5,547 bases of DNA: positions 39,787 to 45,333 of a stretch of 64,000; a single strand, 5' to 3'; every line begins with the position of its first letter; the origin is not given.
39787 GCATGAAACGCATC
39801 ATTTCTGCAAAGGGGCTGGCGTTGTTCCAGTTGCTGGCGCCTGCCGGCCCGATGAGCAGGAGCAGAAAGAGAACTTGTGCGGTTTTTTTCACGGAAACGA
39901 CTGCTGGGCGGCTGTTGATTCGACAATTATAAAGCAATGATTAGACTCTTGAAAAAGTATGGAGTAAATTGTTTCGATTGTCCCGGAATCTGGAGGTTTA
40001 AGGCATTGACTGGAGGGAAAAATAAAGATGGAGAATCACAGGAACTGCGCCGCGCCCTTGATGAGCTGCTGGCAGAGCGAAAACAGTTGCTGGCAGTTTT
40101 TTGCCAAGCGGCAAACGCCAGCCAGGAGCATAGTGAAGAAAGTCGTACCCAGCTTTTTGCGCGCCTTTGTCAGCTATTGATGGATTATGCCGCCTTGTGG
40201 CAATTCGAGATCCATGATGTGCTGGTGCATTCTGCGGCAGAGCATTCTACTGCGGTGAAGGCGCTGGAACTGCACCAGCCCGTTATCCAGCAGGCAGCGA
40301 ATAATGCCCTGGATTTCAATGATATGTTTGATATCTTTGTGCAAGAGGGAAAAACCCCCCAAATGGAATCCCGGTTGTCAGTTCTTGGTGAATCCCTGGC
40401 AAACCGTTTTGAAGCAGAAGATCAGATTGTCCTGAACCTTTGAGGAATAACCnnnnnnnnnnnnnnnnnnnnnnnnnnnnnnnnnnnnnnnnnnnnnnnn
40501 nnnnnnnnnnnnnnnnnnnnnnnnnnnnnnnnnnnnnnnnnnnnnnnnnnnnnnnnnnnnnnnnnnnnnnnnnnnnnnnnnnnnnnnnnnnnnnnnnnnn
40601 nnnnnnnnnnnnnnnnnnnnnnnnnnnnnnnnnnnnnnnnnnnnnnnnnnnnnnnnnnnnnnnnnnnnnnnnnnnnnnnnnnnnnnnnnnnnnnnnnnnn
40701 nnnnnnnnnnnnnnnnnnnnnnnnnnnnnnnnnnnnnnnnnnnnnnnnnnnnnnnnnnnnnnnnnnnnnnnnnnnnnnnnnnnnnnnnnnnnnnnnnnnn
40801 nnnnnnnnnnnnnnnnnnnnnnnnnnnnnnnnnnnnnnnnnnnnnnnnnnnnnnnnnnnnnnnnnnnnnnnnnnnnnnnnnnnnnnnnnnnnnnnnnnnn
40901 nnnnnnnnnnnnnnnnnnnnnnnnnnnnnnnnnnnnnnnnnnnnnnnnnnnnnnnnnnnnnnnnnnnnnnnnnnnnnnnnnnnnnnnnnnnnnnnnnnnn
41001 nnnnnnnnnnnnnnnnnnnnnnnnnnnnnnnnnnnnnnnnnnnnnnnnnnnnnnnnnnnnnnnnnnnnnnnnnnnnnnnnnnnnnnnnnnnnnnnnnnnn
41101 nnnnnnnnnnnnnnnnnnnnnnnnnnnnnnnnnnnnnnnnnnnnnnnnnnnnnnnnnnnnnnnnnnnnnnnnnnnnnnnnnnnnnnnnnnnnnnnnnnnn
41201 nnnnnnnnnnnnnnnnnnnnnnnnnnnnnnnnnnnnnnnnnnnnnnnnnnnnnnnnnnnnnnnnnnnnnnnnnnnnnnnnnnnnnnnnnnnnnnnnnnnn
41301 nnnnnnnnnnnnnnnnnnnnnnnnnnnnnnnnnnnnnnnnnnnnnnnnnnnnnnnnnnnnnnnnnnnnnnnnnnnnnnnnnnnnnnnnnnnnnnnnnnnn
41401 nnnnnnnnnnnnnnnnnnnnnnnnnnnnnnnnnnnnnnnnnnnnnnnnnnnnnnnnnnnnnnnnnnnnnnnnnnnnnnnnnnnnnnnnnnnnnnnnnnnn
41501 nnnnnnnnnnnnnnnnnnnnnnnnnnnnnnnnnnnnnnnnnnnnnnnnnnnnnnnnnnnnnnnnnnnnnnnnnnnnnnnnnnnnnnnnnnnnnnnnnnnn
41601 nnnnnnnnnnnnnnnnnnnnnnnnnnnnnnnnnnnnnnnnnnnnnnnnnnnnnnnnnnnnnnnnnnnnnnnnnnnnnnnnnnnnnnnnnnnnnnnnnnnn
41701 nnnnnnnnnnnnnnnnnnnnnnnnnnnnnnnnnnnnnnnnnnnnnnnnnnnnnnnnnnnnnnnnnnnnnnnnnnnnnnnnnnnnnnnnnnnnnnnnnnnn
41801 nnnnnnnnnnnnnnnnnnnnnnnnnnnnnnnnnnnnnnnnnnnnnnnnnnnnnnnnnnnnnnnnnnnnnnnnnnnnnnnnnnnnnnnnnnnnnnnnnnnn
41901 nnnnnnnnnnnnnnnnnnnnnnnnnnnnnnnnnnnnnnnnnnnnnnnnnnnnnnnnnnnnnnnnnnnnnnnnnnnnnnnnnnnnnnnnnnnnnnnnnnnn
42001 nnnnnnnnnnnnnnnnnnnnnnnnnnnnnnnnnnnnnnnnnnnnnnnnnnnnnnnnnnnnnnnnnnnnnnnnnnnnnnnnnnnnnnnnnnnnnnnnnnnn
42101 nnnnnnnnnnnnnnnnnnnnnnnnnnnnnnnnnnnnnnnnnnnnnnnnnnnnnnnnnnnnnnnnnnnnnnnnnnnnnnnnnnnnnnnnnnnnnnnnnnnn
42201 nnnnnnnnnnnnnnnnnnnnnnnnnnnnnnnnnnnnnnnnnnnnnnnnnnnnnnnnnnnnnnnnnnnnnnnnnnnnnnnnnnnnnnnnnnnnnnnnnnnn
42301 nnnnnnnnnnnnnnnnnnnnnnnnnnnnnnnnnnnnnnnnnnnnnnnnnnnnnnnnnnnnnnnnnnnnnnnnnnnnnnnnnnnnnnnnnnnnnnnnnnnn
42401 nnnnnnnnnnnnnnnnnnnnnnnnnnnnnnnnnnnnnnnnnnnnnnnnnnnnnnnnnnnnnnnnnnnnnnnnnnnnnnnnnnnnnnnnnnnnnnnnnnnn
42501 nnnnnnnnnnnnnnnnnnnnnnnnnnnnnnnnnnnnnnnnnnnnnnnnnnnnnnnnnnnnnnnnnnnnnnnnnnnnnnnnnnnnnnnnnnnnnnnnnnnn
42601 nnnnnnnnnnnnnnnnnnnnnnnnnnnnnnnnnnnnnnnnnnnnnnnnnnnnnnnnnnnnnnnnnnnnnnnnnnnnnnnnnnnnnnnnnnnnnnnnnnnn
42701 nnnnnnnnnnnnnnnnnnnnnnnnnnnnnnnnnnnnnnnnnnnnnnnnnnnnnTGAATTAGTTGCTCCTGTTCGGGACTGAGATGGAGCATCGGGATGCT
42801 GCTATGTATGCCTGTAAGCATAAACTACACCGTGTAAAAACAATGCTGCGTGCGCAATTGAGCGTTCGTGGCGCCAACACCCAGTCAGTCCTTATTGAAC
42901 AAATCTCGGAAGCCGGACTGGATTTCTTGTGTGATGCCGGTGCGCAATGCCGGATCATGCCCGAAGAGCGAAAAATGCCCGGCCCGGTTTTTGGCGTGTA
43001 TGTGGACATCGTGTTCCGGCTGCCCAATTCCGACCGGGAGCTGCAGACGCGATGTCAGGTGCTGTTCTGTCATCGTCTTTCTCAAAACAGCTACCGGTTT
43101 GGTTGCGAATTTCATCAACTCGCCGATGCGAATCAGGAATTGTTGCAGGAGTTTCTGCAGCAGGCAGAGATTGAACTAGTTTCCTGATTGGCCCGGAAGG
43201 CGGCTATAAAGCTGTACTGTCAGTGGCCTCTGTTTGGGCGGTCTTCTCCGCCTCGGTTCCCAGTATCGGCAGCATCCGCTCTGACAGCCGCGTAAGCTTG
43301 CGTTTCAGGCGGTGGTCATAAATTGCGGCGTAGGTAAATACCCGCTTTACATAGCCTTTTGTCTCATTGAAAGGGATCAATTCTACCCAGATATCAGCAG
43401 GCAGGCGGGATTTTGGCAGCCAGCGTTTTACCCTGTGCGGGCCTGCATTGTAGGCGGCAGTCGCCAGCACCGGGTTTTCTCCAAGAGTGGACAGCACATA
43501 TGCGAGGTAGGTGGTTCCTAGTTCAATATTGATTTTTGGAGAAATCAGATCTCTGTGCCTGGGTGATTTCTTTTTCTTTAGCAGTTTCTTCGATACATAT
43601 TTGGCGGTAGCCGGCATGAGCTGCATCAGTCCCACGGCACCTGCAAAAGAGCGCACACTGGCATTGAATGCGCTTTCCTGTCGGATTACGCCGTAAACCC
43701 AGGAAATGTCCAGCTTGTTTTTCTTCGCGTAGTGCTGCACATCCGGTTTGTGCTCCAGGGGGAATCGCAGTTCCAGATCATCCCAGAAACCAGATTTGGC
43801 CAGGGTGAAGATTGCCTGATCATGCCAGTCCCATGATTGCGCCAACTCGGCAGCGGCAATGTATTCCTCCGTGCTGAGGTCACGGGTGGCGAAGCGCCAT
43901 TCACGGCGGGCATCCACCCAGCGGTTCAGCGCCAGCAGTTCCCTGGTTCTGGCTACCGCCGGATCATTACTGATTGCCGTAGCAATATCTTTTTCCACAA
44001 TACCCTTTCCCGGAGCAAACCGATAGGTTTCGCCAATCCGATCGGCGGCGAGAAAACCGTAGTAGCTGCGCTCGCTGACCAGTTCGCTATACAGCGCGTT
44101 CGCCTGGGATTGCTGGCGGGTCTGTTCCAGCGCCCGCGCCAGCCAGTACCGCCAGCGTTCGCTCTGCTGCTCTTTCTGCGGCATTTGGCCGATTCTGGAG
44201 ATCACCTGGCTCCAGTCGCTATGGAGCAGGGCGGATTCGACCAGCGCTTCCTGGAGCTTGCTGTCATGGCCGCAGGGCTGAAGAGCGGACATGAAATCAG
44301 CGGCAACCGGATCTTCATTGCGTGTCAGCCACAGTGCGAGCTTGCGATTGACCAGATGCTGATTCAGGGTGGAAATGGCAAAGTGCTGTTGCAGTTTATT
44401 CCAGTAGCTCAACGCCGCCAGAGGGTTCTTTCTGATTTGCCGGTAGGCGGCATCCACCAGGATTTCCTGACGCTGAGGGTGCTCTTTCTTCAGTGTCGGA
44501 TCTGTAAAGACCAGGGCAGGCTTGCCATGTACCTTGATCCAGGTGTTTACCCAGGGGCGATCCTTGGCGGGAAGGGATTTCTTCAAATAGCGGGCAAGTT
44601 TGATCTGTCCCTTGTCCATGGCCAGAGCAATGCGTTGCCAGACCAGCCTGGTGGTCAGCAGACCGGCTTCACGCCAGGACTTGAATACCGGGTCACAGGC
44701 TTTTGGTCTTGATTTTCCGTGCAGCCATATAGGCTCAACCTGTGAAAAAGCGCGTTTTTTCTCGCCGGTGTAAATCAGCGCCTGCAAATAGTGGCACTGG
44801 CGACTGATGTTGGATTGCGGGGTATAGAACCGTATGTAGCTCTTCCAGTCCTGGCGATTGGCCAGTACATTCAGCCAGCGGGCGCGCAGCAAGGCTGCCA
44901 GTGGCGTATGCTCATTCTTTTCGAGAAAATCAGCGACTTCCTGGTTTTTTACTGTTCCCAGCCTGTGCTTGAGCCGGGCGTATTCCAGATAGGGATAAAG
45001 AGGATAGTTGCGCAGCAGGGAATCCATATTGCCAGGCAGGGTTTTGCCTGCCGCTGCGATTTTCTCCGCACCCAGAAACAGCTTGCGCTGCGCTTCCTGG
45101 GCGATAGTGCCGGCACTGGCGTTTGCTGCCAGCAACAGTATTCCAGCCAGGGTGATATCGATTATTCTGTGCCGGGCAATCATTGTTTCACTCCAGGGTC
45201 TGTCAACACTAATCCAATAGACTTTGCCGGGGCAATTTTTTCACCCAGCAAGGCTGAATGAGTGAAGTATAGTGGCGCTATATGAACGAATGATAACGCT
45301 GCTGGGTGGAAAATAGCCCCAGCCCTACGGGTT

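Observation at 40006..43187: Rsd-like anti-sigma, giant class III cyclase-like protein and PilZ: a putative undescribed nucleotide-signalling operon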

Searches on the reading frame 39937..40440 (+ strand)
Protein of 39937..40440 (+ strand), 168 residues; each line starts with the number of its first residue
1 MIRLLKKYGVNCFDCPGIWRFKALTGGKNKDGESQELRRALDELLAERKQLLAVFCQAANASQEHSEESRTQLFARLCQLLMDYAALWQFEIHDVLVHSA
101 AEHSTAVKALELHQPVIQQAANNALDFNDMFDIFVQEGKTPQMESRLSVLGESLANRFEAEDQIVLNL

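Call 3: search_protein_families(library=pfam, proteins=[window:39937-40440:+], max_evalue=0.1)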
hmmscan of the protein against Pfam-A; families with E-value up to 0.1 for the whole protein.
window:39937-40440:+ (168 aa): 2 families
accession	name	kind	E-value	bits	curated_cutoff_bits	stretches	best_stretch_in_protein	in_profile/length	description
PF04353.18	Rsd_AlgQ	-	1.2e-26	93.9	35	1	35-167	13-148/150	Regulator of RNA polymerase sigma(70) subunit, Rsd/AlgQ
PF21926.2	FeeM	-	0.0094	16.2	27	1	39-119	68-142/158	N-acyl amino acid synthase FeeM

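Call 4: search_protein_families(library=ncbifam, proteins=[window:39937-40440:+], max_evalue=0.1)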
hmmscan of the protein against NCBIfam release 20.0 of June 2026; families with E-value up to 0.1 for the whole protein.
window:39937-40440:+ (168 aa): 1 family
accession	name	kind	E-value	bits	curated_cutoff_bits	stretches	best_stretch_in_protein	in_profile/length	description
NF008723.0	PRK11718.1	equivalog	8.6e-23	81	139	1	39-166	17-148/161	sigma D regulator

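Call 67: search_protein_families(library=padloc, proteins=[window:40006-40440:+], max_evalue=0.01)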
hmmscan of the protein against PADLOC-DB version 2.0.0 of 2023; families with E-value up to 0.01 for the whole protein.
window:40006-40440:+ (145 aa): 0 families

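Call 73: search_solved_structures(query=window:40006-40440:+, max_evalue=1, show_alignments=1)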
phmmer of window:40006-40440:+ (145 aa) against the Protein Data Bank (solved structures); distinct sequences matched with E-value up to 1: 4.
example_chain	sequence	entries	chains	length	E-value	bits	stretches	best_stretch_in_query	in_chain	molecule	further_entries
4xwj_A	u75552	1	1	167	1.2e-05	29.2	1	16-143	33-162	Regulator of sigma D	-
2p7v_A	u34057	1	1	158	2.7e-05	28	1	16-143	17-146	Regulator of sigma D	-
7obi_A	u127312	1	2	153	0.081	16.8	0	84-116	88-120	CTPR-rv4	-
2hz8_A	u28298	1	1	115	0.34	14.8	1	5-41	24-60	De novo designed diiron protein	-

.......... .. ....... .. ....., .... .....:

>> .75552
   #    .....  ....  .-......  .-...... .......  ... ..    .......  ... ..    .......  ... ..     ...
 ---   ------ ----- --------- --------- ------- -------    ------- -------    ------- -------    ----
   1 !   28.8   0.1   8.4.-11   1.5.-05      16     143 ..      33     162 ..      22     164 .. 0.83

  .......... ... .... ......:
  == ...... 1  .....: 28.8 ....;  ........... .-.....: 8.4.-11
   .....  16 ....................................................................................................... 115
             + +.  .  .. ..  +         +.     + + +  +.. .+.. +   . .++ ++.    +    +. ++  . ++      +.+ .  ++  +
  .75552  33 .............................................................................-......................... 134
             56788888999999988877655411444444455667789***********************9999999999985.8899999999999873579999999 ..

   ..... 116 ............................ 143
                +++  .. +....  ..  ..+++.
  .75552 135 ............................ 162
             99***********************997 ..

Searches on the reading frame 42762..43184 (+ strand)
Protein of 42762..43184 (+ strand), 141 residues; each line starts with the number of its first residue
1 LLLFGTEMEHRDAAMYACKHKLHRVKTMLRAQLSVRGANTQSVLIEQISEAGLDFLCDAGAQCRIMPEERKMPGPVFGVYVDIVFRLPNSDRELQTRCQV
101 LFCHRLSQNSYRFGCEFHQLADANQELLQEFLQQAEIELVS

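Call 3: search_protein_families(library=pfam, proteins=[window:42762-43184:+], max_evalue=0.1)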
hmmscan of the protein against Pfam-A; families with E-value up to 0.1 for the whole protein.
window:42762-43184:+ (141 aa): 1 family
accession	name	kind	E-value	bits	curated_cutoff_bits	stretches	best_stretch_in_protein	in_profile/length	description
PF07238.19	PilZ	-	5.5e-08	33.5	22.5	1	23-133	6-101/102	PilZ domain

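Call 4: search_protein_families(library=ncbifam, proteins=[window:42762-43184:+], max_evalue=0.1)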
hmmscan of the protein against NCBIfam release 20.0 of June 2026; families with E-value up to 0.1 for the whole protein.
window:42762-43184:+ (141 aa): 1 family
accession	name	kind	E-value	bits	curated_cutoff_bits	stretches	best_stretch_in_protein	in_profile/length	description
NF040657.1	immun_SitI3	subfamily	0.057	13.9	31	1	50-106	42-100/140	SitI3 family protein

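Call 67: search_protein_families(library=padloc, proteins=[window:42783-43184:+], max_evalue=0.01)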
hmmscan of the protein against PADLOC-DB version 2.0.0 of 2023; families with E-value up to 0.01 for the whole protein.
window:42783-43184:+ (134 aa): 0 families

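Call 74: search_solved_structures(query=A2, max_evalue=1, show_alignments=2)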
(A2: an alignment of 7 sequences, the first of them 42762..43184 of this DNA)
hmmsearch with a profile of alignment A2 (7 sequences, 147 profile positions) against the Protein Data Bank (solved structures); distinct sequences matched with E-value up to 1: 0.

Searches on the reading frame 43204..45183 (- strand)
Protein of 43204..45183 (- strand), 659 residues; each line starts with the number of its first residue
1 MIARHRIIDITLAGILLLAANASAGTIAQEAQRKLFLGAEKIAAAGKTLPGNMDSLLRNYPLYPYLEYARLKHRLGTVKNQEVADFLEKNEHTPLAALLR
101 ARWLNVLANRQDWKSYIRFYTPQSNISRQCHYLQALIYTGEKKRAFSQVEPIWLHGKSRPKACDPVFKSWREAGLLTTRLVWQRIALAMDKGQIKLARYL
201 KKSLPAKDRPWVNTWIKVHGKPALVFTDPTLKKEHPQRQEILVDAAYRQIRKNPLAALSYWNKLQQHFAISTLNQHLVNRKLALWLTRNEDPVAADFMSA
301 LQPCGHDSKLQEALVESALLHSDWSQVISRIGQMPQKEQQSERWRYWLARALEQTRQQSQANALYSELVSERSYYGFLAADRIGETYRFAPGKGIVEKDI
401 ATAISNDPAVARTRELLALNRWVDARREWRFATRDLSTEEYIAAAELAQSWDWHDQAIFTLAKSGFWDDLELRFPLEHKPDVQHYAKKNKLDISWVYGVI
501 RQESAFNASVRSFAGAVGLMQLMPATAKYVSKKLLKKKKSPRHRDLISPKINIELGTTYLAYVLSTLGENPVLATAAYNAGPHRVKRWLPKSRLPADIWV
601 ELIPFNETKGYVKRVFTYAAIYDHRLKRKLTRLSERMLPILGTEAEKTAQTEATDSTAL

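Call 3: search_protein_families(library=pfam, proteins=[window:43204-45183:-], max_evalue=0.1)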
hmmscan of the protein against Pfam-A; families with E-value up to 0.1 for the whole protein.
window:43204-45183:- (659 aa): 4 families
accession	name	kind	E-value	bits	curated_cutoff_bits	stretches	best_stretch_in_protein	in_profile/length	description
PF01464.25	SLT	-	9.3e-27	93.4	21.3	1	483-591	4-107/117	Transglycosylase SLT domain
PF14718.12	SLT_L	-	1.6e-22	79.8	25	1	404-470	2-68/68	Soluble lytic murein transglycosylase L domain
PF00760.24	Cucumo_coat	-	4.5e-07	30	22.6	1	147-217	80-149/175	Cucumovirus coat protein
PF02847.23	MA3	-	0.048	14.1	23.2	1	312-370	6-61/113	MA3 domain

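Call 4: search_protein_families(library=ncbifam, proteins=[window:43204-45183:-], max_evalue=0.1)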
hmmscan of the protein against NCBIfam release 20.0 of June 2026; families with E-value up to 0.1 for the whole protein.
window:43204-45183:- (659 aa): 6 families
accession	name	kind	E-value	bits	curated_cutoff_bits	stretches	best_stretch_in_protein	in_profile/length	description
NF008631.0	PRK11619.1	equivalog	1.6e-112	377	536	1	52-634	54-636/644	murein transglycosylase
NF047373.1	BB0259_flg_lyt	exception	6.9e-54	183.8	234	1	328-624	381-690/705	flagellar assembly lytic transglycosylase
NF008670.0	PRK11671.1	equivalog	4.7e-10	39.2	375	1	480-563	194-277/359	membrane-bound lytic murein transglycosylase MltC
NF008050.0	PRK10783.1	equivalog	2.8e-08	32.5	508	1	502-623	127-245/457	murein transglycosylase D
NF012014.0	PRK15470.1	equivalog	4.6e-05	23.1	233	1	490-562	51-123/203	membrane-bound lytic murein transglycosylase EmtA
NF008112.0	PRK10859.1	equivalog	0.00011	20.9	354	1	477-581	289-386/483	membrane-bound lytic murein transglycosylase MltF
